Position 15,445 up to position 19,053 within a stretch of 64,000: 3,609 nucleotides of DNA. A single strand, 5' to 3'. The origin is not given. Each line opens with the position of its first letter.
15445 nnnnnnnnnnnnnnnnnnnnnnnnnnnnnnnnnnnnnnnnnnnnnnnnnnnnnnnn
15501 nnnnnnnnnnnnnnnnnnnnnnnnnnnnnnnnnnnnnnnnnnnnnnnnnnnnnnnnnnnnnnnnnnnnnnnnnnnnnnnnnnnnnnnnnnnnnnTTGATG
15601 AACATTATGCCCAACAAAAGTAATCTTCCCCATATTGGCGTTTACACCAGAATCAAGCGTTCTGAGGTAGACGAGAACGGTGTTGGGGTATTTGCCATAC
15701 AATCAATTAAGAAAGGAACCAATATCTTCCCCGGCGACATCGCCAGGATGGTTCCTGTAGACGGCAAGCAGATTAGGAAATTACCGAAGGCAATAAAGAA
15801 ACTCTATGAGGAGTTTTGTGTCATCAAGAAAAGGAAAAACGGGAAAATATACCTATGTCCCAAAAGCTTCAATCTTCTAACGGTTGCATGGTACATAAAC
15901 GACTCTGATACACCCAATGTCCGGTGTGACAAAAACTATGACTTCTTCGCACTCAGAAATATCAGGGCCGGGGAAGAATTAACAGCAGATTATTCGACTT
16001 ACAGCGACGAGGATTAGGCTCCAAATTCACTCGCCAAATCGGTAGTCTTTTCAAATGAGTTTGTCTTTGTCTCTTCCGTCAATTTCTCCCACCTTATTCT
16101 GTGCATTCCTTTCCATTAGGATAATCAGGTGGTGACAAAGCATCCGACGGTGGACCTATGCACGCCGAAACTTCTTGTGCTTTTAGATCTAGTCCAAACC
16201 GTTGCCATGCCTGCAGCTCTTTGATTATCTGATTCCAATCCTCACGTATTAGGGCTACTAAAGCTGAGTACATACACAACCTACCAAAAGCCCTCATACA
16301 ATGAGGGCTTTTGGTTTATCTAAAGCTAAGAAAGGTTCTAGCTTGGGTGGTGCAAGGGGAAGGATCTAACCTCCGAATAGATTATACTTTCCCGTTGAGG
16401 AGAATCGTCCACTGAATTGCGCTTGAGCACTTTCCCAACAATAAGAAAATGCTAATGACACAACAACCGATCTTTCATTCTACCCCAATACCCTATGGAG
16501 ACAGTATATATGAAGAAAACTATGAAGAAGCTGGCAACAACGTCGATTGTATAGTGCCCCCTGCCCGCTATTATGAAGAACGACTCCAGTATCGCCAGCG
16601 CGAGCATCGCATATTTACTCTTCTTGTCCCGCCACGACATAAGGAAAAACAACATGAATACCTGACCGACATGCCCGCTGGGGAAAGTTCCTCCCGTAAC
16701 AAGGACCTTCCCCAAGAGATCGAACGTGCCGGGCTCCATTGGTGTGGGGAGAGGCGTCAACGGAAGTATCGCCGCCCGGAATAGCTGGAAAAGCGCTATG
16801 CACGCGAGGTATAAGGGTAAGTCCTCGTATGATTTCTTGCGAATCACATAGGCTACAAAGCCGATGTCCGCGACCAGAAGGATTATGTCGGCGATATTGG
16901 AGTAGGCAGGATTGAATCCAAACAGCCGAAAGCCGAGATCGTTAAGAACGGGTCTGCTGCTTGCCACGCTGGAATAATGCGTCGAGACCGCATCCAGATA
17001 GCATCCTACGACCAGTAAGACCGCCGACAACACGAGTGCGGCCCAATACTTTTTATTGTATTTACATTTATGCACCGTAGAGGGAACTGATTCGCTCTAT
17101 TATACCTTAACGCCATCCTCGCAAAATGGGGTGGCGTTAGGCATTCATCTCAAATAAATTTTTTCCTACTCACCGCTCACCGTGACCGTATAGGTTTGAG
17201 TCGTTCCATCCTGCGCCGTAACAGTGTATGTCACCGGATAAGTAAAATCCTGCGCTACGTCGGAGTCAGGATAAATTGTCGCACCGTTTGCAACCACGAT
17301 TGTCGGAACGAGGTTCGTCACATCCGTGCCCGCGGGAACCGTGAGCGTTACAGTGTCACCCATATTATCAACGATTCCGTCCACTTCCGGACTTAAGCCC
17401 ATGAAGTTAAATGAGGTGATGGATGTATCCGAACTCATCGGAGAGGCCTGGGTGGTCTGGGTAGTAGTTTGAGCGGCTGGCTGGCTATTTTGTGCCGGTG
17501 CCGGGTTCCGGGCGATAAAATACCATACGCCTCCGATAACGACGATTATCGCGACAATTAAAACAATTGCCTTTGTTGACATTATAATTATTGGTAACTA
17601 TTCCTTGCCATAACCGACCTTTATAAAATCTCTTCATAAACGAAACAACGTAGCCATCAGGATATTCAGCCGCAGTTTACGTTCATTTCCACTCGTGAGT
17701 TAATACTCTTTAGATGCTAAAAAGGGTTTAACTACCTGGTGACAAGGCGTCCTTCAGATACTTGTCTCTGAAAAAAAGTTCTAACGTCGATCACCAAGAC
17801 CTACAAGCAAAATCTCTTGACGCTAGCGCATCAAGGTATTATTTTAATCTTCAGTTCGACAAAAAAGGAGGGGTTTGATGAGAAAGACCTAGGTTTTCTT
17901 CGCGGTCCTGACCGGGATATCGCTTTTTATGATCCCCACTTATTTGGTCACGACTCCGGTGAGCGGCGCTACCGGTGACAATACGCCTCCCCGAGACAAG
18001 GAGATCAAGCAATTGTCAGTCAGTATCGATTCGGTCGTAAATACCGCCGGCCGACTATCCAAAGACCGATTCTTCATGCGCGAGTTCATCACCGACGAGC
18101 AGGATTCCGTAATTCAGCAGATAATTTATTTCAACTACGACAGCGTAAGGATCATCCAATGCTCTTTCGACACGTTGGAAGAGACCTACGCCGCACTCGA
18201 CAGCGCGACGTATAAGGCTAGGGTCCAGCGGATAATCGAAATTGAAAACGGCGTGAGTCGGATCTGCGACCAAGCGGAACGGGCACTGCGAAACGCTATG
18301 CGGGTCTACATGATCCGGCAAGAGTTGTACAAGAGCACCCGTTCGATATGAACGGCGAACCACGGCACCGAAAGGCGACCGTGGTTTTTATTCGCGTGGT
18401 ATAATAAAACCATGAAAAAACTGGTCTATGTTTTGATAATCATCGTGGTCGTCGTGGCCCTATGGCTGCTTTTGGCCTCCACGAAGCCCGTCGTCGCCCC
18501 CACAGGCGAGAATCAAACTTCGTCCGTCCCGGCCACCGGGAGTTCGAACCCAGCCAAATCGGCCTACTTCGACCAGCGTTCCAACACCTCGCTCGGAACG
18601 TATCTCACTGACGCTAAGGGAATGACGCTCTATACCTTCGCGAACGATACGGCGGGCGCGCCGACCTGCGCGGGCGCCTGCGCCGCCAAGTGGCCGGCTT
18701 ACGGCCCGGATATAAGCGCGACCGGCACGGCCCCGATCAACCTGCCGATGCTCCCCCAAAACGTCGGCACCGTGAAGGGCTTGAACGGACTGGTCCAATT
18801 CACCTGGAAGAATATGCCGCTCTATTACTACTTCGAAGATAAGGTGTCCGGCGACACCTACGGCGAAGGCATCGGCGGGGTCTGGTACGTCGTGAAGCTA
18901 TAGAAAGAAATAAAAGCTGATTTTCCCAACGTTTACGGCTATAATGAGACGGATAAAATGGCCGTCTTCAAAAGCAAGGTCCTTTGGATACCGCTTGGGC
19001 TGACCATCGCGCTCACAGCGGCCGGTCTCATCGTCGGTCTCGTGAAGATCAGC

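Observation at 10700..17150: AT-rich horizontally acquired island next to mobile-element remnants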

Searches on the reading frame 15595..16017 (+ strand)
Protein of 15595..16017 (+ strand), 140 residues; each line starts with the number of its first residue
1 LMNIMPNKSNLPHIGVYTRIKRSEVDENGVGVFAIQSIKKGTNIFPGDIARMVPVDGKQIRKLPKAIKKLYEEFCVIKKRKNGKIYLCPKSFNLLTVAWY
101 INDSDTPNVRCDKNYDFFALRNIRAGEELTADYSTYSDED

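Call 9: search_protein_families(library=pfam, proteins=[window:15595-16017:+], max_evalue=0.1)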
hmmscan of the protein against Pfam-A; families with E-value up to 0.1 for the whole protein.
window:15595-16017:+ (140 aa): 2 families
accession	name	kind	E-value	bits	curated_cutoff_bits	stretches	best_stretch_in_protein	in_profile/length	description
PF00856.33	SET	-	3e-11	44.1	22.4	1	29-133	1-104/105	SET domain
PF08666.17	SAF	-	0.071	14.1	21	0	118-132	5-19/63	SAF domain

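Call 10: search_protein_families(library=padloc, proteins=[window:15595-16017:+], max_evalue=0.1)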
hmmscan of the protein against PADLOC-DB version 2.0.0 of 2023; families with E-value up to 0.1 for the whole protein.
window:15595-16017:+ (140 aa): 0 families

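Call 11: search_protein_families(library=ncbifam, proteins=[window:15595-16017:+], max_evalue=0.01)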
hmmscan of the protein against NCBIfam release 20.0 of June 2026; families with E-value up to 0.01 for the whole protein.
window:15595-16017:+ (140 aa): 0 families

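Call 57: search_solved_structures(query=window:15607-16017:+, max_evalue=1, show_alignments=1)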
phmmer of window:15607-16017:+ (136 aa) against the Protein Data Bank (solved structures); distinct sequences matched with E-value up to 1: 18.
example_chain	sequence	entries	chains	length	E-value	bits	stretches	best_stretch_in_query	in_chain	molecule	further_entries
9l4t_A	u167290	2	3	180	0.02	18.1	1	100-134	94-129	BurB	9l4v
2pzh_A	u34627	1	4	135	0.27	14.5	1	17-74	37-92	Hypothetical protein HP_0496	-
5tuy_A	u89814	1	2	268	0.38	14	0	7-130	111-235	Histone-lysine N-methyltransferase EHMT2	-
5jhn_A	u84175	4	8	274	0.4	13.9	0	7-130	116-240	Histone-lysine N-methyltransferase EHMT2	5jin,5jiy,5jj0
5vsc_A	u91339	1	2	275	0.41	13.9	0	7-130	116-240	Histone-lysine N-methyltransferase EHMT2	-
5vse_A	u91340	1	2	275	0.41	13.9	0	7-130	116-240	Histone-lysine N-methyltransferase EHMT2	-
7u5v_A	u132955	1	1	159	0.43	13.8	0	104-130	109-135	Histone-lysine N-methyltransferase 2A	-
2o8j_A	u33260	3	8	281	0.43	13.8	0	7-130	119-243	Histone-lysine N-methyltransferase, H3 lysine-9 specific 3 | Histone-lysine N-methyltransferase EHMT2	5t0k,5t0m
8vv8_A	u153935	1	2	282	0.43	13.8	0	7-130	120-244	Histone-lysine N-methyltransferase EHMT2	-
9yks_A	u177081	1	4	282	0.43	13.8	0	7-130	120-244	Histone-lysine N-methyltransferase EHMT2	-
3k5k_A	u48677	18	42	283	0.44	13.8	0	7-130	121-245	Histone-lysine N-methyltransferase, H3 lysine-9 specific 3 | Histone-lysine N-methyltransferase EHMT2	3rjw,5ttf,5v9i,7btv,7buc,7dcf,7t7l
4nvq_A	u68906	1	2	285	0.45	13.8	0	7-130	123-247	Histone-lysine N-methyltransferase EHMT2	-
7bre_B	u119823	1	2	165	0.51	13.6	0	104-130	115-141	Histone-lysine N-methyltransferase 2B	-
9lus_A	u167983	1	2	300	0.52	13.5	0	7-130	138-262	Histone-lysine N-methyltransferase EHMT2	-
5f5e_A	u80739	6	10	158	0.78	13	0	104-130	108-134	Histone-lysine N-methyltransferase 2A | Histone-lysine N-methyltransferase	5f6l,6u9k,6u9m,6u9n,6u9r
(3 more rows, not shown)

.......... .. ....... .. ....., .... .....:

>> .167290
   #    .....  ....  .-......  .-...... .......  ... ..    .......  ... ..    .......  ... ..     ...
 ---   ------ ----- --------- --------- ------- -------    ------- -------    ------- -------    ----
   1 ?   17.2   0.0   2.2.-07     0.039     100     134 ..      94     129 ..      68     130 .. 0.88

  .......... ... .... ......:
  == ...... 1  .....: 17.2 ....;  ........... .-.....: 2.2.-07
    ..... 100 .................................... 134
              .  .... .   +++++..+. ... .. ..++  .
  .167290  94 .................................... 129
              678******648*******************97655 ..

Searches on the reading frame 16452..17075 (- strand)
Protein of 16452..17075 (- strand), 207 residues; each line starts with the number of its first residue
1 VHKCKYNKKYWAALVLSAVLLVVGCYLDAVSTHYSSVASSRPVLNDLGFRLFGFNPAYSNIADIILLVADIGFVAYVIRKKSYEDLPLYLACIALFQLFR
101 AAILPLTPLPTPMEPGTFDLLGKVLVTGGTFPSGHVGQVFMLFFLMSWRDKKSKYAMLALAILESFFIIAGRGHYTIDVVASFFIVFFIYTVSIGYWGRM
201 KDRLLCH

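Call 9: search_protein_families(library=pfam, proteins=[window:16452-17075:-], max_evalue=0.1)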
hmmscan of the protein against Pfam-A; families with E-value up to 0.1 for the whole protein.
window:16452-17075:- (207 aa): 4 families
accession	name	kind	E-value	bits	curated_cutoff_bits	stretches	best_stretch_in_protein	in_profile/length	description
PF14360.12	PAP2_C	-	3.7e-08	34.2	27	1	133-192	8-71/74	PAP2 superfamily C-terminal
PF14378.12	PAP2_3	-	2.6e-05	24.6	27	1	130-191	126-189/190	PAP2 superfamily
PF01569.27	PAP2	-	7.7e-05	22.9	27.2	1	128-193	48-121/130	PAP2 superfamily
PF24788.1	AtPDCT1_2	-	8.4e-05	22.9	27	1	129-191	93-156/160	AtPDCT1/2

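Call 10: search_protein_families(library=padloc, proteins=[window:16452-17075:-], max_evalue=0.1)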
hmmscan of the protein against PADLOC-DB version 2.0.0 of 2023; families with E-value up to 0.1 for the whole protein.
window:16452-17075:- (207 aa): 0 families

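Call 11: search_protein_families(library=ncbifam, proteins=[window:16452-17075:-], max_evalue=0.01)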
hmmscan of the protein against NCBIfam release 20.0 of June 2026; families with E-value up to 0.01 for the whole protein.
window:16452-17075:- (207 aa): 0 families

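Call 18: find_encoding_contigs(protein=window:16452-17075:-, flank=10000, max_places=10)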
Protein window:16452-17075:- (207 aa): 1 contig read that carries it; 1 place shown.
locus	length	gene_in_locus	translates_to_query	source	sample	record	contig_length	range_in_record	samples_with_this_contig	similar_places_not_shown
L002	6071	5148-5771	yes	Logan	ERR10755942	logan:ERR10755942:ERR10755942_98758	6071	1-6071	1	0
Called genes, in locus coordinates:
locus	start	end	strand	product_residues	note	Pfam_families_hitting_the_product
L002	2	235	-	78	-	?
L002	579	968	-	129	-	-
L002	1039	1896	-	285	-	-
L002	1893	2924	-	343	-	PF02646:RmuC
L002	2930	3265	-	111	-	-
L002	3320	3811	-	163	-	PF03640:Lipoprotein_15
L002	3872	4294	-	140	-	-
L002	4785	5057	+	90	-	PF16410:DUF5018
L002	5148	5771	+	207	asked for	PF14360:PAP2_C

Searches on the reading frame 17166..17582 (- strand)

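Call 9: search_protein_families(library=pfam, proteins=[window:17166-17582:-], max_evalue=0.1)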
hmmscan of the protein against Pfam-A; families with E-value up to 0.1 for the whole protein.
window:17166-17582:- (138 aa): 4 families
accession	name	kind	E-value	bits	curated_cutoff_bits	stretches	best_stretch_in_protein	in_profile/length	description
PF16410.10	DUF5018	-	2.6e-15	56.6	38.2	1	49-134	130-212/352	Domain of unknown function (DUF5018)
PF19755.4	DUF6242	-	0.00041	20.7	29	1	83-135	50-118/217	Domain of unknown function (DUF6242)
PF22243.2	DUF5018-rel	-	0.0014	19.2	28.1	1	82-134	58-115/115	DUF5018-related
PF07790.16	Pilin_N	-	0.075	14.3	25.2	0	6-48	9-51/78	Archaeal Type IV pilin, N-terminal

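Call 10: search_protein_families(library=padloc, proteins=[window:17166-17582:-], max_evalue=0.1)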
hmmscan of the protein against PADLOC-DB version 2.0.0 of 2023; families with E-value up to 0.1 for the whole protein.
window:17166-17582:- (138 aa): 0 families

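Call 11: search_protein_families(library=ncbifam, proteins=[window:17166-17582:-], max_evalue=0.01)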
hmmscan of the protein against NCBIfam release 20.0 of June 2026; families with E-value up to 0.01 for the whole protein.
window:17166-17582:- (138 aa): 2 families
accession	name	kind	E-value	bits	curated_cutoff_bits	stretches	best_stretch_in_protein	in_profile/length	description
NF002334.0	PRK01294.1-2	equivalog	0.0063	15.7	285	1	6-59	4-56/336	lipase secretion chaperone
TIGR03593.1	yidC_nterm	equivalog_domain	0.0074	15.9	58.25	1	6-52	4-52/363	membrane protein insertase YidC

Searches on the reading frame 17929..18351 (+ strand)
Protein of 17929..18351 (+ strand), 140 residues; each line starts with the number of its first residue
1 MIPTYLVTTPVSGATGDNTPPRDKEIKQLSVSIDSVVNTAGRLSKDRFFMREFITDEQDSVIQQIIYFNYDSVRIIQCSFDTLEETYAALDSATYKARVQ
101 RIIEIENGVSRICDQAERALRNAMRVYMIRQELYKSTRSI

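Call 9: search_protein_families(library=pfam, proteins=[window:17929-18351:+], max_evalue=0.1)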
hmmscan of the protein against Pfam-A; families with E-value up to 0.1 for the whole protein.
window:17929-18351:+ (140 aa): 0 families

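Call 10: search_protein_families(library=padloc, proteins=[window:17929-18351:+], max_evalue=0.1)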
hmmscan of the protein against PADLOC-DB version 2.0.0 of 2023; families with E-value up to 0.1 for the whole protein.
window:17929-18351:+ (140 aa): 1 family
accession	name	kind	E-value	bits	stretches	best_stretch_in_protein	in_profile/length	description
PDLC04968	PDC-S25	-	0.0081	13.2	1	23-118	231-328/517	-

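Call 11: search_protein_families(library=ncbifam, proteins=[window:17929-18351:+], max_evalue=0.01)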
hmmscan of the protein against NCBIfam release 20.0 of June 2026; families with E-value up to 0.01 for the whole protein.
window:17929-18351:+ (140 aa): 0 families

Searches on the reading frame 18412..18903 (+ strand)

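Call 12: search_protein_families(library=pfam, proteins=[window:18412-18903:+], max_evalue=0.01)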
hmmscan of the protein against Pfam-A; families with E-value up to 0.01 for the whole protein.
window:18412-18903:+ (163 aa): 1 family
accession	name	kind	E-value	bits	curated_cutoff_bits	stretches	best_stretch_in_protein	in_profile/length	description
PF03640.20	Lipoprotein_15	-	1.3e-22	79.4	24.4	2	58-96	4-45/47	Secreted repeat of unknown function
